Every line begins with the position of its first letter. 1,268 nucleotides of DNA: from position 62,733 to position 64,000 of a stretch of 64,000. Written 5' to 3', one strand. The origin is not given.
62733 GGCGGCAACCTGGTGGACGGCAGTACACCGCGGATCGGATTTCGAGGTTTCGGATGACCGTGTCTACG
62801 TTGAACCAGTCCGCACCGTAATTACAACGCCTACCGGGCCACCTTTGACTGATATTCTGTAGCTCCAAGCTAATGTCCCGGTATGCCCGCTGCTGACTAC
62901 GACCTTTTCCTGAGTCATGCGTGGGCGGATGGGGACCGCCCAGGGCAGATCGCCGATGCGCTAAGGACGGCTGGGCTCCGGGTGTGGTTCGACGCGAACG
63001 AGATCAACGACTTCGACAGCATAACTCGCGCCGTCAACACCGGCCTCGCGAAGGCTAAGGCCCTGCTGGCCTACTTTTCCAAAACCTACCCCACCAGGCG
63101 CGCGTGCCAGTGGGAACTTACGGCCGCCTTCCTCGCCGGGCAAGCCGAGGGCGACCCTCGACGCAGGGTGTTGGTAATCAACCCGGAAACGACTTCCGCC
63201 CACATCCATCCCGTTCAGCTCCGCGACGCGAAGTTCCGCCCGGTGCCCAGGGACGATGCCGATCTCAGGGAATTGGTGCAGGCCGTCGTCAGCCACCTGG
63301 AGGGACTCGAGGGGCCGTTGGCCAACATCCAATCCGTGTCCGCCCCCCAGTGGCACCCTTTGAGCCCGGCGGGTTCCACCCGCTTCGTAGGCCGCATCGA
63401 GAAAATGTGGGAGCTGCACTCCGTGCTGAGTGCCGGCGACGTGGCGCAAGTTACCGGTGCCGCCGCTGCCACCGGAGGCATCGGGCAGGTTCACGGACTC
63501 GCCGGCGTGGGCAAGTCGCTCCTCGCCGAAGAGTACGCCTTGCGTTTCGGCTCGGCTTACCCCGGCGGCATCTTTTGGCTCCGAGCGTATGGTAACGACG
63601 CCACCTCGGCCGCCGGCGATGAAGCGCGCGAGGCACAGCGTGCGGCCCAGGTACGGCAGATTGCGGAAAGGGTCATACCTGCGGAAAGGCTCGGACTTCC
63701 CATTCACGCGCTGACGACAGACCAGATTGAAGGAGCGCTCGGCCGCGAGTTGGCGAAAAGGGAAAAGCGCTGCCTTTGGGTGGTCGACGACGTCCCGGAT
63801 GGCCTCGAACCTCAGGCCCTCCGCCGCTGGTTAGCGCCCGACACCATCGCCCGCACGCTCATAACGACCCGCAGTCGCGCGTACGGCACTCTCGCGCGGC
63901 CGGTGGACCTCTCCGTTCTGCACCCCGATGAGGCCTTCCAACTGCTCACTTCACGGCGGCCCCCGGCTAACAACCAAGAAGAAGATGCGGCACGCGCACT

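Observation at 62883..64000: Unlisted TIR/NB-ARC (STAND) NLR-like gene running off the end of the window, a candidate immune/abortive-infection sensor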

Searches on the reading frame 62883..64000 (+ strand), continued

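Call 14: search_protein_families(library=pfam, proteins=[L002:10001-12769:+, L003:10001-12916:+, L005:10001-12766:+, L016:10001-12769:+, L008:10001-12769:+, L044:10001-12541:+], max_evalue=0.01)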
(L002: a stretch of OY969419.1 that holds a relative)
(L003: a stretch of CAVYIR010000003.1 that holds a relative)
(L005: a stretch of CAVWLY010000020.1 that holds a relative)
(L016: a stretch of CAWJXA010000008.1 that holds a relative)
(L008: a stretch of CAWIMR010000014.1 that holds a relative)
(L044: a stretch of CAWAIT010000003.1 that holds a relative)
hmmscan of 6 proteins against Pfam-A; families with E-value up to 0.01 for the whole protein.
L002:10001-12769:+ (923 aa): 14 families
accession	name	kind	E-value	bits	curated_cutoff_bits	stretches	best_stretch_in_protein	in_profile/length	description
PF13374.12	TPR_10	-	8.6e-85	277.1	27.5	7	739-780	1-42/42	Tetratricopeptide repeat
PF13424.12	TPR_12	-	1.4e-80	265.9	30.1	7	738-813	1-76/77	Tetratricopeptide repeat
PF24885.1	TPR_NPHP3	-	3e-18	66.6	100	4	717-814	119-215/239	Nephrocystin-3 TPR domain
PF13676.11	TIR_2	-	5.4e-16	59.6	28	1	6-114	1-111/122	TIR domain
PF13176.12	TPR_7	-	4.5e-08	33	27.9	0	827-856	2-31/36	Tetratricopeptide repeat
PF17874.7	TPR_MalT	-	6.8e-08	32.6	45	1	744-861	44-158/336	MalT-like TPR region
PF07719.23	TPR_2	-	7.5e-08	32.4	27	0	743-769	4-30/34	Tetratricopeptide repeat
PF13431.12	TPR_17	-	1.4e-07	31.7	24.4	0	820-844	9-33/34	Tetratricopeptide repeat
PF00931.28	NB-ARC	-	2e-06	27.7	23.5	1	200-370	22-187/248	NB-ARC domain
PF14559.12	TPR_19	-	0.0001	23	25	0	797-847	6-48/68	Tetratricopeptide repeat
PF00515.34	TPR_1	-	0.00011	22.4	27.8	0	827-847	4-24/34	Tetratricopeptide repeat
PF13432.12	TPR_16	-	0.00022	22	32.7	0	747-810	4-59/65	Tetratricopeptide repeat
PF07721.20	TPR_4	-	0.00038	21.2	27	0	829-844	6-21/26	Tetratricopeptide repeat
PF07720.18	TPR_3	-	0.00062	20.3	20.7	0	703-721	6-24/34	Tetratricopeptide repeat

L003:10001-12916:+ (972 aa): 16 families
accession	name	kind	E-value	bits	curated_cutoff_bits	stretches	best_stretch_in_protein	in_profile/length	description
PF13374.12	TPR_10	-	3e-119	386.5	27.5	7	783-824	1-42/42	Tetratricopeptide repeat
PF13424.12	TPR_12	-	6.4e-97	318.3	30.1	8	825-899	2-76/77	Tetratricopeptide repeat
PF24885.1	TPR_NPHP3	-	1.6e-24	87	100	3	598-689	123-214/239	Nephrocystin-3 TPR domain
PF13676.11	TIR_2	-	3.3e-15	57.1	28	1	9-116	2-111/122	TIR domain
PF07719.23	TPR_2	-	3.8e-15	55.1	27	0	829-855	4-30/34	Tetratricopeptide repeat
PF17874.7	TPR_MalT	-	1.8e-13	50.9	45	2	742-890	40-183/336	MalT-like TPR region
PF07721.20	TPR_4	-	1.9e-13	50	27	0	745-762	4-21/26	Tetratricopeptide repeat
PF13431.12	TPR_17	-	3.4e-13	49.2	24.4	0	702-720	15-33/34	Tetratricopeptide repeat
PF23175.1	bHLH_STRA8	-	2.2e-11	44.1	25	0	809-849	13-53/80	Stimulated by retinoic acid gene 8 protein bHLH domain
PF13181.12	TPR_8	-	3.2e-08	33.5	25.7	0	660-688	3-31/34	Tetratricopeptide repeat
PF00931.28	NB-ARC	-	1.4e-06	28.2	23.5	1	202-401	22-220/248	NB-ARC domain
PF02993.19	MCPVI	-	1e-05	26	28.4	0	704-757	79-131/225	Minor capsid protein VI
PF14559.12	TPR_19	-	2.2e-05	25.1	25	0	670-724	3-49/68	Tetratricopeptide repeat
PF13432.12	TPR_16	-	0.00027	21.7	32.7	0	621-686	2-59/65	Tetratricopeptide repeat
PF13176.12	TPR_7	-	0.00066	20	27.9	0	787-820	2-35/36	Tetratricopeptide repeat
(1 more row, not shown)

L005:10001-12766:+ (922 aa): 15 families
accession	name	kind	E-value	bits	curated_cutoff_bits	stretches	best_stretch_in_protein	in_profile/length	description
PF13374.12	TPR_10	-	1.1e-90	295.8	27.5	7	696-737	1-42/42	Tetratricopeptide repeat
PF13424.12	TPR_12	-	2.2e-66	220.4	30.1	6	655-727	3-75/77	Tetratricopeptide repeat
PF24885.1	TPR_NPHP3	-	2.1e-19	70.3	100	3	665-746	109-190/239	Nephrocystin-3 TPR domain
PF13676.11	TIR_2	-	9.6e-15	55.6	28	1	5-113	1-111/122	TIR domain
PF17874.7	TPR_MalT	-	1.1e-11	45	45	1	607-770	34-192/336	MalT-like TPR region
PF07719.23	TPR_2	-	2e-10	40.4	27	0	785-811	5-31/34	Tetratricopeptide repeat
PF13181.12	TPR_8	-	9.6e-10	38.3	25.7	0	614-638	2-26/34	Tetratricopeptide repeat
PF07721.20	TPR_4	-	3.3e-08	33.8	27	0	786-803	6-23/26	Tetratricopeptide repeat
PF14559.12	TPR_19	-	1.5e-07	32.1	25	0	667-719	3-47/68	Tetratricopeptide repeat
PF13432.12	TPR_16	-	1.8e-07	31.9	32.7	0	661-722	3-56/65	Tetratricopeptide repeat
PF00931.28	NB-ARC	-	8.4e-07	28.9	23.5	1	199-368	22-186/248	NB-ARC domain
PF13431.12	TPR_17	-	2e-06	28.1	24.4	0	615-633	15-33/34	Tetratricopeptide repeat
PF00515.34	TPR_1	-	5.6e-06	26.4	27.8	0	785-810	5-30/34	Tetratricopeptide repeat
PF13176.12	TPR_7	-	0.0029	18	27.9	0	658-685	2-29/36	Tetratricopeptide repeat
PF13428.12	TPR_14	-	0.0099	16.9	23.5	0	661-683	7-29/44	Tetratricopeptide repeat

L016:10001-12769:+ (923 aa): 14 families
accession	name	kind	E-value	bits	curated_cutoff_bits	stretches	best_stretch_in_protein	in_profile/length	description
PF13374.12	TPR_10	-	4.3e-53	176.3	27.5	4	779-820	1-42/42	Tetratricopeptide repeat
PF13424.12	TPR_12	-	2.2e-45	153.2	30.1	5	779-853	2-76/77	Tetratricopeptide repeat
PF13676.11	TIR_2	-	5e-15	56.5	28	1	5-113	1-111/122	TIR domain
PF23175.1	bHLH_STRA8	-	9.9e-08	32.4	25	0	767-802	17-53/80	Stimulated by retinoic acid gene 8 protein bHLH domain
PF14559.12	TPR_19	-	6.4e-07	30.1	25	0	790-851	1-54/68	Tetratricopeptide repeat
PF00931.28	NB-ARC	-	2.7e-05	24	23.5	1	355-450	84-186/248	NB-ARC domain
PF17874.7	TPR_MalT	-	2.8e-05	24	45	1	734-891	36-188/336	MalT-like TPR region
PF24885.1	TPR_NPHP3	-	5.4e-05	23.1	100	0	659-728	146-215/239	Nephrocystin-3 TPR domain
PF20225.4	DUF6584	-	0.00028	21.4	27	0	803-841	16-56/171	Family of unknown function (DUF6584)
PF13181.12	TPR_8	-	0.00043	20.7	25.7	0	782-810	3-31/34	Tetratricopeptide repeat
PF13431.12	TPR_17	-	0.0019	18.8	24.4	0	824-843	15-34/34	Tetratricopeptide repeat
PF07721.20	TPR_4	-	0.0023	18.8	27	0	698-717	3-22/26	Tetratricopeptide repeat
PF13432.12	TPR_16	-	0.0057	17.5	32.7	0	786-851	3-60/65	Tetratricopeptide repeat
PF07719.23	TPR_2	-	0.0068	16.9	27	0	783-808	4-29/34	Tetratricopeptide repeat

L008:10001-12769:+ (923 aa): 15 families
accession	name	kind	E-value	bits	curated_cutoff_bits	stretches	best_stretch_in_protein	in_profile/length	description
PF13374.12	TPR_10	-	1.2e-77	254.4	27.5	6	739-780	1-42/42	Tetratricopeptide repeat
PF13424.12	TPR_12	-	7.5e-68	225.1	30.1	7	738-813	1-76/77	Tetratricopeptide repeat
PF24885.1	TPR_NPHP3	-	1.9e-19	70.5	100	3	717-815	118-216/239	Nephrocystin-3 TPR domain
PF13676.11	TIR_2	-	2.8e-15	57.3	28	1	8-115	1-110/122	TIR domain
PF07719.23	TPR_2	-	3.3e-11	42.8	27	0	743-769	4-30/34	Tetratricopeptide repeat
PF13181.12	TPR_8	-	3.2e-08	33.5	25.7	0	742-769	3-30/34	Tetratricopeptide repeat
PF07721.20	TPR_4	-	9.2e-07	29.3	27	0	658-677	3-22/26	Tetratricopeptide repeat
PF17874.7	TPR_MalT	-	5.3e-06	26.4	45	1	660-808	44-187/336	MalT-like TPR region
PF13432.12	TPR_16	-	1.6e-05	25.7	32.7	0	745-809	2-58/65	Tetratricopeptide repeat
PF00931.28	NB-ARC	-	5.1e-05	23.1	23.5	1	195-369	17-186/248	NB-ARC domain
PF00515.34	TPR_1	-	6.2e-05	23.1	27.8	0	744-768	5-29/34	Tetratricopeptide repeat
PF21325.3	SHPRH_helical-1st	-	0.0014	19.2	27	0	735-769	19-53/95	E3 ubiquitin-protein ligase SHPRH, first helical domain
PF13191.12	AAA_16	-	0.0022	19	32.6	1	168-296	2-104/167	AAA ATPase domain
PF13401.12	AAA_22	-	0.0029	18.3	27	0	195-307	4-102/130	AAA domain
PF13176.12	TPR_7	-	0.0047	17.4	27.9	0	743-773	2-32/36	Tetratricopeptide repeat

L044:10001-12541:+ (847 aa): 8 families
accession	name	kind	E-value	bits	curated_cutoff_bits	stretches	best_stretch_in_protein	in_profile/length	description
PF13374.12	TPR_10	-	3.5e-50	167.1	27.5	4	703-744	1-42/42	Tetratricopeptide repeat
PF13424.12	TPR_12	-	5e-34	116.8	30.1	5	685-735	26-76/77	Tetratricopeptide repeat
PF13676.11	TIR_2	-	7.5e-17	62.4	28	1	10-118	1-111/122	TIR domain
PF17874.7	TPR_MalT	-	1.5e-06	28.2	45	1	617-786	37-203/336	MalT-like TPR region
PF00931.28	NB-ARC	-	1.5e-06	28.1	23.5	1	205-363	22-175/248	NB-ARC domain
PF24885.1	TPR_NPHP3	-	0.00036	20.4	100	0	642-736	121-215/239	Nephrocystin-3 TPR domain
PF09543.15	DUF2379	-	0.00039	21.3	21.1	0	743-775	67-99/116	Protein of unknown function (DUF2379)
PF13401.12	AAA_22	-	0.0036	18.1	27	0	201-313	5-103/130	AAA domain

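Call 19: search_solved_structures(query=window:62883-64000:+, max_evalue=1, show_alignments=2)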
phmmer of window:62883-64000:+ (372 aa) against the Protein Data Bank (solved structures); distinct sequences matched with E-value up to 1: 12.
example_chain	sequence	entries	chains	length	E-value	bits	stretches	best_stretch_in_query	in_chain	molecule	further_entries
3h16_A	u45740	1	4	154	3.6e-08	36.5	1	3-99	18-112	TIR protein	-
7uxr_A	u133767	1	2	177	1.7e-07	34.3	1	3-82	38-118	TIR domain protein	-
4lzp_B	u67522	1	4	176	9.2e-06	28.6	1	4-88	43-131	Putative uncharacterized protein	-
4lqc_A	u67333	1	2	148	1.4e-05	28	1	4-88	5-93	TcpB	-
7uwg_A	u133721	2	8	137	3.5e-05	26.7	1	4-80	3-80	Molecular chaperone Tir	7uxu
8g83_A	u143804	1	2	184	5.4e-05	26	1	3-79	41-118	NAD(+) hydrolase AbTIR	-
4c7m_A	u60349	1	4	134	8.3e-05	25.4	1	6-88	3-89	Toll/interleukin-1 receptor domain-containing protein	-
1z6t_A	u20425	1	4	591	0.16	14.6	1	199-240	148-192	Apoptotic protease activating factor 1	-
9mud_K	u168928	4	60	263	0.31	13.7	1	9-87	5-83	Cat1 (CRISPR associated TIR 1) pentagonal filament | Cat1 (CRISPR associated TIR 1) pentagonal filament assembly | Cat1 (CRISPR-associated TIR 1)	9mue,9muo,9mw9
5juy_A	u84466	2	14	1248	0.45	13.2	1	199-240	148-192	Apoptotic protease-activating factor 1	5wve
3jbt_A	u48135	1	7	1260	0.45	13.1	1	199-240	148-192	Apoptotic protease-activating factor 1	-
3j2t_A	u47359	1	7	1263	0.45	13.1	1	199-240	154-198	Apoptotic protease-activating factor 1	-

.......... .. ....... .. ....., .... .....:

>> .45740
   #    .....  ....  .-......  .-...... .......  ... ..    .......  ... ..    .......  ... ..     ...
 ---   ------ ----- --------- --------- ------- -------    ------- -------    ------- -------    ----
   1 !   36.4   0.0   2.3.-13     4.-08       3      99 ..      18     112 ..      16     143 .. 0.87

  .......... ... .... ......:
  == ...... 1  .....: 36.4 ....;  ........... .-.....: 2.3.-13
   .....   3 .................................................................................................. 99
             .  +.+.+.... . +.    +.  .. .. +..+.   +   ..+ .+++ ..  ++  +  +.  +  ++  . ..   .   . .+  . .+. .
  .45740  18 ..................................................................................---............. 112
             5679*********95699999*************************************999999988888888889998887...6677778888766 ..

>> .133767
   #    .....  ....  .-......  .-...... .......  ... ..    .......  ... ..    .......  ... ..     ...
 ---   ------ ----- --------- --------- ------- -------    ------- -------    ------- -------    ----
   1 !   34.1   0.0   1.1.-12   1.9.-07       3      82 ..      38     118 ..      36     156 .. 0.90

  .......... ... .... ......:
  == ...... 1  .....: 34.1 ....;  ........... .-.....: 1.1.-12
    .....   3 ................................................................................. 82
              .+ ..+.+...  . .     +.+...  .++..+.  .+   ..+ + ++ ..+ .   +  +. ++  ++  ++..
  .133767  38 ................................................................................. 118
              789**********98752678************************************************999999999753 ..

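Call 34: predict_structure(alignment_id=A1)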
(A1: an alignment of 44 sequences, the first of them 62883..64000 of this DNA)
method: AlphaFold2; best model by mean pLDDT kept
length: 372 residues; sequences in the alignment: 44
mean_pLDDT: 88.0   pTM: 0.86
mean pLDDT of the five models: 88.0, 87.0, 85.6, 85.4, 84.2
residues with pLDDT >= 90: 224; 70-90: 115; 50-70: 33; < 50: 0
segments of 3 or more residues with pLDDT < 50: none
pLDDT, mean of each block of 10 residues (from residue 1): 89 95 98 93 86 94 95 91 92 94 91 78 95 96 84 80 67 91 79 72 80 91 92 80 76 94 84 86 94 94 90 93 94 86 81 86 96 90
secondary structure, 60 per line:
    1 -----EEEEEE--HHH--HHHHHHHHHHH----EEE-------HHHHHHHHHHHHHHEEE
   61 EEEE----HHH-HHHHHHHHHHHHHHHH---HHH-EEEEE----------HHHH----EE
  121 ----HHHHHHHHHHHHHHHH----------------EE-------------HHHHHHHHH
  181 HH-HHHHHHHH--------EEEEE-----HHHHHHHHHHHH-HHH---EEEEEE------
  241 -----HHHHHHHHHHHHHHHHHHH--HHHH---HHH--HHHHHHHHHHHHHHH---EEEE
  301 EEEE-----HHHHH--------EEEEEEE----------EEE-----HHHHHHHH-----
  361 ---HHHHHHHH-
elements in order: E6-11 H19-29 E34-36 H44-57 E58-64 H73-88 E96-100 H111-114 H125-140 H172-182 H184-191 E200-204 H210-221 E229-234 H246-264 H267-270 H279-293 E297-304 H310-314 E323-329 E340-342 H348-355 H364-371

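Call 36: fold_search(model_id=the predicted structure, library=pdb)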
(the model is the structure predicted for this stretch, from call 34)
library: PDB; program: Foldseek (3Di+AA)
matches with E <= 10: 1326; with E <= 0.001: 58
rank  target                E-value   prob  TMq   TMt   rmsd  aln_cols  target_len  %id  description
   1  7dfv_A                1.7e-08  1.00  0.35  0.26  18.5       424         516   14  Cryo-EM structure of plant NLR RPP1 tetramer core part (released 2020-12-16)
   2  7crc_B                3.3e-07  1.00  0.37  0.14  19.2       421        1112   17  Cryo-EM structure of plant NLR RPP1 tetramer in complex with ATR1 (released 2020-12-16)
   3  7dfv_B                5.2e-07  1.00  0.35  0.27  19.4       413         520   14  Cryo-EM structure of plant NLR RPP1 tetramer core part (released 2020-12-16)
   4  9cc8_A                4.9e-06  1.00  0.34  0.16  25.9       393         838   16  Hexameric state of the NRC4 resistosome (released 2024-09-11)
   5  3h16_B                6.5e-06  1.00  0.30  0.72   3.7       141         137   27  Crystal structure of a bacteria TIR domain, PdTIR from Paracoccus denitrificans (released 2009-06-16)
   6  3h16_D                1.7e-05  1.00  0.27  0.67   4.0       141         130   25  Crystal structure of a bacteria TIR domain, PdTIR from Paracoccus denitrificans (released 2009-06-16)
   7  3h16_A                1.9e-05  1.00  0.29  0.69   4.3       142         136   26  Crystal structure of a bacteria TIR domain, PdTIR from Paracoccus denitrificans (released 2009-06-16)
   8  9cc9_G                1.9e-05  1.00  0.38  0.18  25.4       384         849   18  Dodecameric state of the NRC4 resistosome (released 2024-09-11)
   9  7rx1_A                2.6e-05  1.00  0.31  0.61   4.3       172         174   16  Crystal structure of the TIR domain from the grapevine disease resistance protein RUN1 (released 2021-10-13)
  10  7rx1_B                3.4e-05  1.00  0.29  0.60   5.6       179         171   15  Crystal structure of the TIR domain from the grapevine disease resistance protein RUN1 (released 2021-10-13)
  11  4c7m_B                3.6e-05  1.00  0.27  0.68   4.0       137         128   22  The crystal structure of TcpB or BtpA TIR domain (released 2013-12-04)
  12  4lzp_D                4.7e-05  1.00  0.28  0.68   4.0       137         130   23  Structure of the TIR domain of the immunosuppressor BtpA from Brucella (released 2013-11-06)
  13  4lqc_B                5.3e-05  1.00  0.28  0.69   3.7       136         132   21  The crystal structures of the Brucella protein TcpB and the TLR adaptor protein TIRAP show structural differences in m (released 2013-12-04)
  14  5uzb_A                5.6e-05  1.00  0.28  0.65   4.4       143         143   19  Cryo-EM structure of the MAL TIR domain filament (released 2017-07-26)
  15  3h16_C                7.7e-05  1.00  0.28  0.70   3.8       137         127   24  Crystal structure of a bacteria TIR domain, PdTIR from Paracoccus denitrificans (released 2009-06-16)
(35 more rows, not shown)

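Call 37: search_protein_families(library=padloc, proteins=[L002:10001-12769:+, L003:10001-12916:+, L005:10001-12766:+, L006:10001-13144:+], max_evalue=0.001)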
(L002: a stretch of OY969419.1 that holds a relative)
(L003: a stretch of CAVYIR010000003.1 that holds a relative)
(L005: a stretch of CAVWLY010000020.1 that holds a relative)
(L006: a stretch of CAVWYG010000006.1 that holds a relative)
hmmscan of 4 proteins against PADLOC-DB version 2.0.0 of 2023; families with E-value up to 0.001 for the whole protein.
L002:10001-12769:+ (923 aa): 2 families
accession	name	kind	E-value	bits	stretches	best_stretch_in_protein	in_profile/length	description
PDLC05062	PDC-S66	-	1.8e-11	42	1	3-81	148-227/282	-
PDLC00424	ThsB1|ThsB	-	7e-07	27.3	1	5-59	103-158/234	TIR-like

L003:10001-12916:+ (972 aa): 2 families
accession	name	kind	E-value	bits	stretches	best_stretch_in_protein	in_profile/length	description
PDLC05062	PDC-S66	-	2.3e-11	41.7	1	3-81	146-225/282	-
PDLC00424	ThsB1|ThsB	-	5.6e-07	27.6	1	7-62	103-159/234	TIR-like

L005:10001-12766:+ (922 aa): 3 families
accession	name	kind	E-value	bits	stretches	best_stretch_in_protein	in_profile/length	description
PDLC05062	PDC-S66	-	3.4e-09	34.6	1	2-79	148-226/282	-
PDLC00424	ThsB1|ThsB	-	6.8e-06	24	1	4-59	103-159/234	TIR-like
PDLC04140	mad8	-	0.00068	17.2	0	197-289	29-114/314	mads_8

L006:10001-13144:+ (1048 aa): 5 families
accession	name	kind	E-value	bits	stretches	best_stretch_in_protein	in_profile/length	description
PDLC05062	PDC-S66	-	3.3e-10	37.9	1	1-76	149-225/282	-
PDLC00424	ThsB1|ThsB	-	7.6e-05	20.6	1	2-56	103-158/234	TIR-like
PDLC02012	SAVED5--SAVED_TIR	-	0.00026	18.2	0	2-98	15-109/404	-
PDLC04140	mad8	-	0.00044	17.9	0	191-315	24-133/314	mads_8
PDLC01986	CARF_m4--CARF_TM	-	0.0009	17.3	0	555-633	74-152/179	-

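Call 47: search_protein_representatives(protein=window:62883-64000:+)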
Query: 372 residues. Proteins with E-value up to 0.001 (for the whole library): 2882; up to 1e-10: 1119; up to 1e-30: 624. The best 150 are listed.
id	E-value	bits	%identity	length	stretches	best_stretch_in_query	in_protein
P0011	3.3e-150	517.0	67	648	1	1-371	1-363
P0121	2.3e-133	461.6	62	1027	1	3-370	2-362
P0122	2.2e-129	448.5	57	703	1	4-368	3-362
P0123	4.0e-115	401.6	54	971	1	6-371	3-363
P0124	3.8e-114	398.4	54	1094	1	6-370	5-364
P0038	5.9e-114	397.7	66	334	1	1-291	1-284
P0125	1.6e-113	396.3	53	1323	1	6-371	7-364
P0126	2.2e-111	389.3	52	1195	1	5-371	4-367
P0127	2.3e-111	389.2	52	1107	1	4-372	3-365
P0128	7.8e-111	387.5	52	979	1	2-371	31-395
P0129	2.6e-105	369.3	54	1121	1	3-370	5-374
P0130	5.2e-104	365.0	50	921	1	5-370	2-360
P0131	6.8e-103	361.3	52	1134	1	4-370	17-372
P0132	3.9e-102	358.9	48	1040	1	5-371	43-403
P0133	1.6e-101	356.8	49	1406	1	5-371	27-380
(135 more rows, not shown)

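Call 48: search_protein_families(library=padloc, alignment_id=A2, max_evalue=0.00001)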
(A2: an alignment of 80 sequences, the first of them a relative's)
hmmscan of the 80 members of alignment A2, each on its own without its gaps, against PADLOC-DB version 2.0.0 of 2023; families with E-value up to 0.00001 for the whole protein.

A. member 1, L002:5731-6168:- (146 aa): 0 families

B. families by the number of members that match (of 80 scanned): 11 families
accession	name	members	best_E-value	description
PDLC02227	AbiEi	1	3.8e-89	AbiEi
PDLC04132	HNH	1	4.4e-19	-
PDLC04824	PDC-S02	1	5.6e-13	-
PDLC03546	HNH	1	4.5e-11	Type II restriction enzyme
PDLC04914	PDC-S11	1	4.6e-09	-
PDLC04799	PDC-S02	1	1.4e-08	-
PDLC04916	PDC-S11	1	1.1e-07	-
PDLC04081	SIR2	1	1.9e-07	-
PDLC04084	SIR2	1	1.3e-06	-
PDLC04911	PDC-S11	1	4.8e-06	-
PDLC02186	SIR2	1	5.2e-06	-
